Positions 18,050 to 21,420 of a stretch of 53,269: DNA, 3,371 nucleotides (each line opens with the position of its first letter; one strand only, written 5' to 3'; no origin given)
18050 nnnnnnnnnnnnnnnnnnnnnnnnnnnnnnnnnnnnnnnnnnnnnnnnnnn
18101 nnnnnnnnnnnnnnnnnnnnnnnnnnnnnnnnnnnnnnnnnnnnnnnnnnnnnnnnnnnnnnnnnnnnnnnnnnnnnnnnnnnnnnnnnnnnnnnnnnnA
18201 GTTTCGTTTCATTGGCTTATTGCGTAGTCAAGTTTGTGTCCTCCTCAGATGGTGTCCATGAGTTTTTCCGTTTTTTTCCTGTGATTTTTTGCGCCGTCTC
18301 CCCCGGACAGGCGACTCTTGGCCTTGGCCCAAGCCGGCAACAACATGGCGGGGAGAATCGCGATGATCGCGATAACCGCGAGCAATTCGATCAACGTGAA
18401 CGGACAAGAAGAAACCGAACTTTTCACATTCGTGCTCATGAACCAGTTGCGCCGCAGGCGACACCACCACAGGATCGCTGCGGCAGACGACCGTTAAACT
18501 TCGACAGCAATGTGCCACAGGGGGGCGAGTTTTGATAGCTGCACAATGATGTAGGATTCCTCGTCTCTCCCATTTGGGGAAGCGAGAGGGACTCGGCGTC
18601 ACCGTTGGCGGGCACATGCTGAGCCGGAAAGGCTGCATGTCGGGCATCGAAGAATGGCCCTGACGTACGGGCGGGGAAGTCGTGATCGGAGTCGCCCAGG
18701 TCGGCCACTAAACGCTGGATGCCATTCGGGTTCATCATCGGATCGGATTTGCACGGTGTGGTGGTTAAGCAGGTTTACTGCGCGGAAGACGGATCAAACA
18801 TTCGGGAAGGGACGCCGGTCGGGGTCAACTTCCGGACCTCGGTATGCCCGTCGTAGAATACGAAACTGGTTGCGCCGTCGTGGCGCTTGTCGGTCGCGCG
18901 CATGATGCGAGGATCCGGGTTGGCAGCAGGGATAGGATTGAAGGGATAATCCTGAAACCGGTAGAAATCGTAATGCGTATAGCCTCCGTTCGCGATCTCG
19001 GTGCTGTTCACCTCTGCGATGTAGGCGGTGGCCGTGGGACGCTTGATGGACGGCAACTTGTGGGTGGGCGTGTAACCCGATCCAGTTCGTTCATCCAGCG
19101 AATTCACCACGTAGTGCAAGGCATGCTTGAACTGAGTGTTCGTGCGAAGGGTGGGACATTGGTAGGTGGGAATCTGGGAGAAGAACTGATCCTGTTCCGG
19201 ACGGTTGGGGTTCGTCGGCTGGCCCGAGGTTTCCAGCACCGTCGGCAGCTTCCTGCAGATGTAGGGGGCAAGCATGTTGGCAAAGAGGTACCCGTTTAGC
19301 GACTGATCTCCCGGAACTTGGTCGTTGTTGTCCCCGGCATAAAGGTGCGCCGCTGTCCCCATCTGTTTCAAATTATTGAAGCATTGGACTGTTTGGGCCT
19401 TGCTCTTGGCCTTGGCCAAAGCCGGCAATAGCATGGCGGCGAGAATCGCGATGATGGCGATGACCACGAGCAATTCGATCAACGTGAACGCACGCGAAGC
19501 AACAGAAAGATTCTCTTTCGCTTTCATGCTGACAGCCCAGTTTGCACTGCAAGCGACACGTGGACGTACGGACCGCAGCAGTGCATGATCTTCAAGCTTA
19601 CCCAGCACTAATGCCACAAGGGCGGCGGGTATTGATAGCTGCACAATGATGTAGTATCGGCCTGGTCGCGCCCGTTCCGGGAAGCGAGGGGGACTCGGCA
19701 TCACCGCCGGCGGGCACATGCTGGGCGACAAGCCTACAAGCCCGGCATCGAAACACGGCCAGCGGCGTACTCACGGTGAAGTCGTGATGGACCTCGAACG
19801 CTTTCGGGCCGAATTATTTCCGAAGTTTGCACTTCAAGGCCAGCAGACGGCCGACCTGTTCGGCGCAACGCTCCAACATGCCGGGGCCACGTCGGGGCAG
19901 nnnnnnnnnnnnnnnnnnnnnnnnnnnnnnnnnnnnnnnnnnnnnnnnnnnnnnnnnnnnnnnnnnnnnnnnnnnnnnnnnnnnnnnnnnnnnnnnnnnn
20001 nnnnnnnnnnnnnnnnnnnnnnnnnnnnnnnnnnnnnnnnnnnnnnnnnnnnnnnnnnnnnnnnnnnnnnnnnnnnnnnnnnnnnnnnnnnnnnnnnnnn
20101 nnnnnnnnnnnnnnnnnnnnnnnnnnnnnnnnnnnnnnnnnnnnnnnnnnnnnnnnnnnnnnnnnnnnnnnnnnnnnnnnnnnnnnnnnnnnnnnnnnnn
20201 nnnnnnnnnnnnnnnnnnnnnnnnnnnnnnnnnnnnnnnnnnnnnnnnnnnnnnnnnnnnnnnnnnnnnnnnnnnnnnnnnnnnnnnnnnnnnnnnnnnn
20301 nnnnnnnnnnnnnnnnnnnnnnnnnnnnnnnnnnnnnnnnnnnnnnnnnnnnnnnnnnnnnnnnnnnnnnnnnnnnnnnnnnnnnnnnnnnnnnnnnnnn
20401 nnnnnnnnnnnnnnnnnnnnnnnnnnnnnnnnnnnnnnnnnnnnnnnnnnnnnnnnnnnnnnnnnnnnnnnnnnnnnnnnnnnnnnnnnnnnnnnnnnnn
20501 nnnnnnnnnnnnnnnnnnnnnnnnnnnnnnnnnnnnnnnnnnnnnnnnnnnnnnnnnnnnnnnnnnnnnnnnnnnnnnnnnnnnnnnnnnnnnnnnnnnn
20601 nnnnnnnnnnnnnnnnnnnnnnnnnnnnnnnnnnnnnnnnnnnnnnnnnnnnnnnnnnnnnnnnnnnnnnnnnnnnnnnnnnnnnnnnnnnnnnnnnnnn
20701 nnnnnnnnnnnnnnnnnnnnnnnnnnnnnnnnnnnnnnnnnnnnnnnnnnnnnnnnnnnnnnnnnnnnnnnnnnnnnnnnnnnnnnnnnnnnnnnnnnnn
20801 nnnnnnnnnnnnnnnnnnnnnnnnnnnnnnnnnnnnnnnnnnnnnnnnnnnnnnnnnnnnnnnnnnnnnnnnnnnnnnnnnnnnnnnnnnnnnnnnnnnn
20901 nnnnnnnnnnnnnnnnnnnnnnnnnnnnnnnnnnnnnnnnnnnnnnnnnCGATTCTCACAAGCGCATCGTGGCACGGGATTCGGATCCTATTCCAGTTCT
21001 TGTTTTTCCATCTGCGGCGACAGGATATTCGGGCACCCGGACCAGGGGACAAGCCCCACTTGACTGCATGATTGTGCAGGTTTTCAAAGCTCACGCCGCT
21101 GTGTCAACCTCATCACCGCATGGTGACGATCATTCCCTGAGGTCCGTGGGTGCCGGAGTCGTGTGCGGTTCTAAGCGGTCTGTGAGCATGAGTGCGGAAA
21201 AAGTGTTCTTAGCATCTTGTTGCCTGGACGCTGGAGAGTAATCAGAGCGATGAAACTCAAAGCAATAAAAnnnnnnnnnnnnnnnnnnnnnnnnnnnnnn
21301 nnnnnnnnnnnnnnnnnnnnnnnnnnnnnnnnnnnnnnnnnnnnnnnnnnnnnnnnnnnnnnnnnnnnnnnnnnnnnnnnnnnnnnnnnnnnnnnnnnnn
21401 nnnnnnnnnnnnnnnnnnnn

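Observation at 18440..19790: Repeated ~250-nt conserved non-coding leader with a 23-nt invariant core and a structure-preserving hairpin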

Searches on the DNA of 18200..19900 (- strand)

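Call 9: search_rna_families(source=window, start=18200, end=19900, threshold=evalue, max_evalue=10)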
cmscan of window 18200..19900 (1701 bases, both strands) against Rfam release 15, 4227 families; matches with E-value up to 10: 1.
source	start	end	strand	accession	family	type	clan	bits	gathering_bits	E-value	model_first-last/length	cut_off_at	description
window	19866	19900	-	RF00457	IRES_mnt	Cis-reg; IRES;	-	11.1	100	7.2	167-203/203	5'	Mnt IRES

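Call 70: search_dna_similar(query=window:19528-19800:-, collection=plasmids, mode=distant, max_evalue=0.01)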
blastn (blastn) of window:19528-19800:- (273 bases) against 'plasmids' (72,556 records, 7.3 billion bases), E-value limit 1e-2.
No match.
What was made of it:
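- Tried and rejected: Plasmid blastn: no match (call 70).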

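Call 77: build_rna_model(alignment_id=A2)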
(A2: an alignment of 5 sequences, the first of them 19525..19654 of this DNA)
Model R1 built from alignment A2 (5 sequences, 140 columns); structure: RNAalifold consensus.
model positions 133; base pairs 27; branch points 1; effective number of sequences 3.23; information 0.59 bits per position. Calibrated on 0.2 Mb of random sequence (short: E-values are rough).
structure used (alignment columns):
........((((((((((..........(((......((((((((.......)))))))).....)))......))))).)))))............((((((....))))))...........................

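Call 78: search_with_rna_model(model_id=R1, sources=[window, L095, L152, L153, L154, L157, L158, L159, L160, L161, L162, L163, L164, L165, L166, L167, L168, L169, L170, L171, L290, L292, L293, L295, L298, L299], max_evalue=10)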
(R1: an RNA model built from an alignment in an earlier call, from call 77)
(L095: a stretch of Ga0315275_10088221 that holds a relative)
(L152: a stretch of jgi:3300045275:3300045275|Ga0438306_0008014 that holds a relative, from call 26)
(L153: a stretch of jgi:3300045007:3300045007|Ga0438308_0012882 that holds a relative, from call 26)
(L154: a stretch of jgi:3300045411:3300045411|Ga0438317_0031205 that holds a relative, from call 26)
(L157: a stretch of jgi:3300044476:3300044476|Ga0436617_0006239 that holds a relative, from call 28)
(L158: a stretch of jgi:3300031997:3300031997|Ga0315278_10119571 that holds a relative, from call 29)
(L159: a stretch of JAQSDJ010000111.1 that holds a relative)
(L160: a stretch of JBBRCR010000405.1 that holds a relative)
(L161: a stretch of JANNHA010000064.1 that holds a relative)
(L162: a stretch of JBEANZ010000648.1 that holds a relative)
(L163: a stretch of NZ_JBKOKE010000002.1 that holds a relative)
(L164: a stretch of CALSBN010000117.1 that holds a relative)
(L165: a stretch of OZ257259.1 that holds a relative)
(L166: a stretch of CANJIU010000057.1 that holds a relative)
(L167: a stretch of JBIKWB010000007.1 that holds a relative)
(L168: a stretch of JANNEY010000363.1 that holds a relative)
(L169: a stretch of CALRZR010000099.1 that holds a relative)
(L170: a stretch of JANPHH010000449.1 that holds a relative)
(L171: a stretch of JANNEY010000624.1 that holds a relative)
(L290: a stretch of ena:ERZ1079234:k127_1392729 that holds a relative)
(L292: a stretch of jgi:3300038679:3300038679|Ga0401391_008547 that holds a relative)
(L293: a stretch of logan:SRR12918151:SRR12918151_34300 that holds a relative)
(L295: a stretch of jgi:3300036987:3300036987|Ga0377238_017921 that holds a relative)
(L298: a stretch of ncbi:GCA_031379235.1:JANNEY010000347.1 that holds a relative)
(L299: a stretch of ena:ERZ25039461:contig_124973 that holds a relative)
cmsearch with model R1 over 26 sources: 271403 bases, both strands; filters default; matches with E-value up to 10: 5.
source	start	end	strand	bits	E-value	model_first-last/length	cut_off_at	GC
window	18427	18554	-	121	4.1e-29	1-133/133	no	0.56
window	19521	19654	-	113.2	4.3e-27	1-133/133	no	0.54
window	35054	35182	-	108.5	7.4e-26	1-133/133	no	0.62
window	21064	21194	+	107.1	1.8e-25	1-133/133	no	0.56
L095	880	1013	-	106.1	3.2e-25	1-133/133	no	0.49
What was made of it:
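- Tried and rejected: A covariance model built from the five copies finds only those five in 271 kb of window and related loci (calls 77, 78).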

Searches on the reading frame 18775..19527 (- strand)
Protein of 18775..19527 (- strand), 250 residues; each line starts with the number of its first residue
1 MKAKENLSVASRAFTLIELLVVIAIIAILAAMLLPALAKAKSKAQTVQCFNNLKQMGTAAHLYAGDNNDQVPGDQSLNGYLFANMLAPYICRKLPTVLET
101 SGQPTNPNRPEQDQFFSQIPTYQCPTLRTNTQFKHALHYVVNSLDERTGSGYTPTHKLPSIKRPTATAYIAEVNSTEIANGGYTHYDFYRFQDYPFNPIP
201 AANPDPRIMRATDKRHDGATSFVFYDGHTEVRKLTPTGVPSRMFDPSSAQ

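Call 12: search_protein_families(library=pfam, proteins=[window:18775-19527:-])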
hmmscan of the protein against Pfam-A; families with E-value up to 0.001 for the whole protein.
window:18775-19527:- (250 aa): 2 families
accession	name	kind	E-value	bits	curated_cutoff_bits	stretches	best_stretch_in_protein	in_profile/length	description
PF07963.17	N_methyl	-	7.1e-07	29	21.2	1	11-34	4-27/27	Prokaryotic N-terminal methylation motif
PF07596.16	SBP_bac_10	-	1.1e-06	29.4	23.3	1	40-191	3-158/268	Protein of unknown function (DUF1559)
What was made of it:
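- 18775..19527 (-): Gene A: 250-aa prepilin-type N-terminal / DUF1559 protein, downstream of leader A. Call 12.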

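Call 13: find_encoding_contigs(protein=window:18775-19527:-, flank=10000, max_places=10)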
Protein window:18775-19527:- (250 aa): 1 contig read that carries it; 1 place shown.
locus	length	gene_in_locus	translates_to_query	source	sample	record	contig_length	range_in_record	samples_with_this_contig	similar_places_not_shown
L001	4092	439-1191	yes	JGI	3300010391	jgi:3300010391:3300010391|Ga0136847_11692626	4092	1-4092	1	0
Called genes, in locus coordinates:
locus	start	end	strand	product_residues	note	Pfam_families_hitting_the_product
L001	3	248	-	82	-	?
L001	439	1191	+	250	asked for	PF07963:N_methyl (weak), PF07596:SBP_bac_10 (faint)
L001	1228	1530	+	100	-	-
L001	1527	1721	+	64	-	-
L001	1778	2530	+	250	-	PF07963:N_methyl (weak), PF07596:SBP_bac_10 (faint)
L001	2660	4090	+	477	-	?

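Call 25: find_homologous_proteins(query=window:18775-19527:-, max_evalue=1e-20)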
Query window:18775-19527:- (250 aa): 176 proteins with E <= 1e-20 among 8000 candidates; the best 120 are listed.
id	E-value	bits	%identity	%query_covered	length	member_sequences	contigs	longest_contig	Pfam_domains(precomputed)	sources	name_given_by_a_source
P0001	3.6e-166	568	100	100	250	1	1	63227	PF07963.18,PF07596.17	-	-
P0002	5.5e-141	486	87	99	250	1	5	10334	PF07963.18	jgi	jgi:prepilin-type N-terminal cleavage/methylation domain-containing protein/prepilin-type processing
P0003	3.6e-136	470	85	99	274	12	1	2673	PF07963.18,PF07596.17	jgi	-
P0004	2.0e-135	468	84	99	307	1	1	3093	PF07963.18,PF07596.17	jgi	jgi:prepilin-type N-terminal cleavage/methylation domain-containing protein/prepilin-type processing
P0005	1.1e-133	462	83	99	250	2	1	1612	PF07963.18,PF07596.17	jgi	-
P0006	5.5e-133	460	82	99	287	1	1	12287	PF07963.18,PF07596.17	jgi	jgi:prepilin-type N-terminal cleavage/methylation domain-containing protein/prepilin-type processing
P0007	3.5e-129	447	82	99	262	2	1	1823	PF07963.18,PF07596.17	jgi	-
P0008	1.7e-126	438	80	98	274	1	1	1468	PF07963.18,PF07596.17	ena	-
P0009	5.9e-91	322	90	66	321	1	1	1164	PF07963.18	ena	-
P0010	4.7e-68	247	53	96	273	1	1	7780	PF07963.18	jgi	jgi:prepilin-type N-terminal cleavage/methylation domain-containing protein/prepilin-type processing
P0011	2.6e-65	238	50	99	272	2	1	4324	PF07963.18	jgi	-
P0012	1.7e-63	232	49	95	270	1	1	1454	PF07963.18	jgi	jgi:prepilin-type N-terminal cleavage/methylation domain-containing protein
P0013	7.2e-62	227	51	95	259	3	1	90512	PF07963.18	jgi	jgi:prepilin-type N-terminal cleavage/methylation domain-containing protein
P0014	1.4e-59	219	51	94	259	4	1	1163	PF07963.18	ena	-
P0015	5.1e-54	201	46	94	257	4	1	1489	PF07963.18,PF07596.17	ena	-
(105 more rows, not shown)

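Call 26: find_encoding_contigs(protein=P0002, flank=10000, max_places=10)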
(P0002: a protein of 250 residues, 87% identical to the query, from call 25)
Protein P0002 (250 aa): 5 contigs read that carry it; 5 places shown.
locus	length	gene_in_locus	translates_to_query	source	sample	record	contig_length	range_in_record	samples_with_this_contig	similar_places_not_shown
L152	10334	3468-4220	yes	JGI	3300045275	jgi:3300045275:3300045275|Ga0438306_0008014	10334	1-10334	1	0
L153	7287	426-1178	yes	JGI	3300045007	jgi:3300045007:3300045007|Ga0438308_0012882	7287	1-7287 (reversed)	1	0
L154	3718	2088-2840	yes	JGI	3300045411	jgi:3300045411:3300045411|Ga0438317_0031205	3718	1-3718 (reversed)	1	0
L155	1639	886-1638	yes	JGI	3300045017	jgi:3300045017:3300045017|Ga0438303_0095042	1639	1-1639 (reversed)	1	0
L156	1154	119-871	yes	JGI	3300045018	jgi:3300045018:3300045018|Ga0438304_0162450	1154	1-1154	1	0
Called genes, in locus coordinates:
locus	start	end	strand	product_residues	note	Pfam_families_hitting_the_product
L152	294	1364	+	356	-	-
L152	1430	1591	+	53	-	-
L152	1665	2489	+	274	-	-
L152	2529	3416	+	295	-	-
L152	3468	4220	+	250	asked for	PF07963:N_methyl (weak)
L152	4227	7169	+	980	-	PF00801:PKD (faint), PF17957:Big_7, PF07495:Y_Y_Y (faint), PF17957:Big_7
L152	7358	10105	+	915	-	-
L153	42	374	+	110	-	-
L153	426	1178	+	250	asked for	PF07963:N_methyl (weak)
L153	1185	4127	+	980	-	PF00801:PKD (faint), PF17957:Big_7, PF07495:Y_Y_Y (faint), PF17957:Big_7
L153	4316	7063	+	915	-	-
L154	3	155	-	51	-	?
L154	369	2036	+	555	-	PF01609:DDE_Tnp_1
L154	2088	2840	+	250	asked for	PF07963:N_methyl (weak)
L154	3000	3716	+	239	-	?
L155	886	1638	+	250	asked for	PF07963:N_methyl (weak)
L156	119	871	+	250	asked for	PF07963:N_methyl (weak)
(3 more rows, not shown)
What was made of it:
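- An IS transposase sits at the equivalent position upstream of the orthologue in L154 (call 26).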

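Call 27: find_encoding_contigs(protein=P0006, flank=10000, max_places=5)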
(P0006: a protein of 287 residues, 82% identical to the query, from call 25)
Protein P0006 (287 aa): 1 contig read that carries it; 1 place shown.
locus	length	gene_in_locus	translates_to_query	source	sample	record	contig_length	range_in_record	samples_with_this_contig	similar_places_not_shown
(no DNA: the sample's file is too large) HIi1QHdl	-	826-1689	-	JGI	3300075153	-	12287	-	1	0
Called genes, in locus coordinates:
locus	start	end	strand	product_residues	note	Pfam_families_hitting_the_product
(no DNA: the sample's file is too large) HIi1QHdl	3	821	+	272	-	?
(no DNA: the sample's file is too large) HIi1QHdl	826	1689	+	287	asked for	PF07963:N_methyl, PF07596:SBP_bac_10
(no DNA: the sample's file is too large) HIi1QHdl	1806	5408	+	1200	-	PF16116:DUF4832, PF18998:Flg_new_2, PF11721:Malectin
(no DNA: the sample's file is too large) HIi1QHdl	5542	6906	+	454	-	PF01011:PQQ (faint), PF13360:PQQ_2, PF13570:Beta-prop_ACSF4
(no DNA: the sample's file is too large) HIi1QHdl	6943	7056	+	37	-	-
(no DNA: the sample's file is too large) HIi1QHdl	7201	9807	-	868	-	PF22666:Glyco_hydro_2_N2, PF00703:Glyco_hydro_2, PF02836:Glyco_hydro_2_C, PF17786:Mannosidase_ig (weak), PF17753:Ig_mannosidase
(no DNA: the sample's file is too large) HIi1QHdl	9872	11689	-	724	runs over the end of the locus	-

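Call 28: find_encoding_contigs(protein=P0004, flank=10000, max_places=5)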
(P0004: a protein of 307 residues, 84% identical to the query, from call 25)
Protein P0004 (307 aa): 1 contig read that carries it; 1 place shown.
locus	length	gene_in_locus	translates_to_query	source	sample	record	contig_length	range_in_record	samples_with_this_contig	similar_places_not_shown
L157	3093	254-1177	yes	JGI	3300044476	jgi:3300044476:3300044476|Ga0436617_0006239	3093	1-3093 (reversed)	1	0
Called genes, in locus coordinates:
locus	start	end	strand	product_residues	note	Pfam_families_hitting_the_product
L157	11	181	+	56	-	-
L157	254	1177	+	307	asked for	PF07963:N_methyl, PF07596:SBP_bac_10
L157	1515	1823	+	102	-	PF13586:DDE_Tnp_1_2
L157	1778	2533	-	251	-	PF06439:3keto-disac_hyd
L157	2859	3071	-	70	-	PF19051:GFO_IDH_MocA_C2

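Call 29: find_encoding_contigs(protein=P0003, flank=10000, max_places=5)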
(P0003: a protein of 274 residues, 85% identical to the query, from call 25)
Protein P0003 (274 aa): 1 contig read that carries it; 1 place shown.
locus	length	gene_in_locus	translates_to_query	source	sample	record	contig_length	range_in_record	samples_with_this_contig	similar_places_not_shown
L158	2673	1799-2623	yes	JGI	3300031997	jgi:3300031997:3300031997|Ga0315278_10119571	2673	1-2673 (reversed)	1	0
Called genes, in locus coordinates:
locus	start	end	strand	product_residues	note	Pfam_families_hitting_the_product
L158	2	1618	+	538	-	?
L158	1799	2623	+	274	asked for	PF07963:N_methyl (weak), PF07596:SBP_bac_10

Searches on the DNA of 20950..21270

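Call 69: search_rna_families(source=window, start=20950, end=21270, threshold=evalue, max_evalue=10)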
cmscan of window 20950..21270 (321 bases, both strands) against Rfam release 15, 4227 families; matches with E-value up to 10: 1.
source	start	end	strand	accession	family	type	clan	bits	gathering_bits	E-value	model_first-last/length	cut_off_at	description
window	21213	21259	+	RF01977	HOTAIRM1_3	Gene; lncRNA;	-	10.2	37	5.1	1-59/59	no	HOX antisense intergenic RNA myeloid 1 conserved region 3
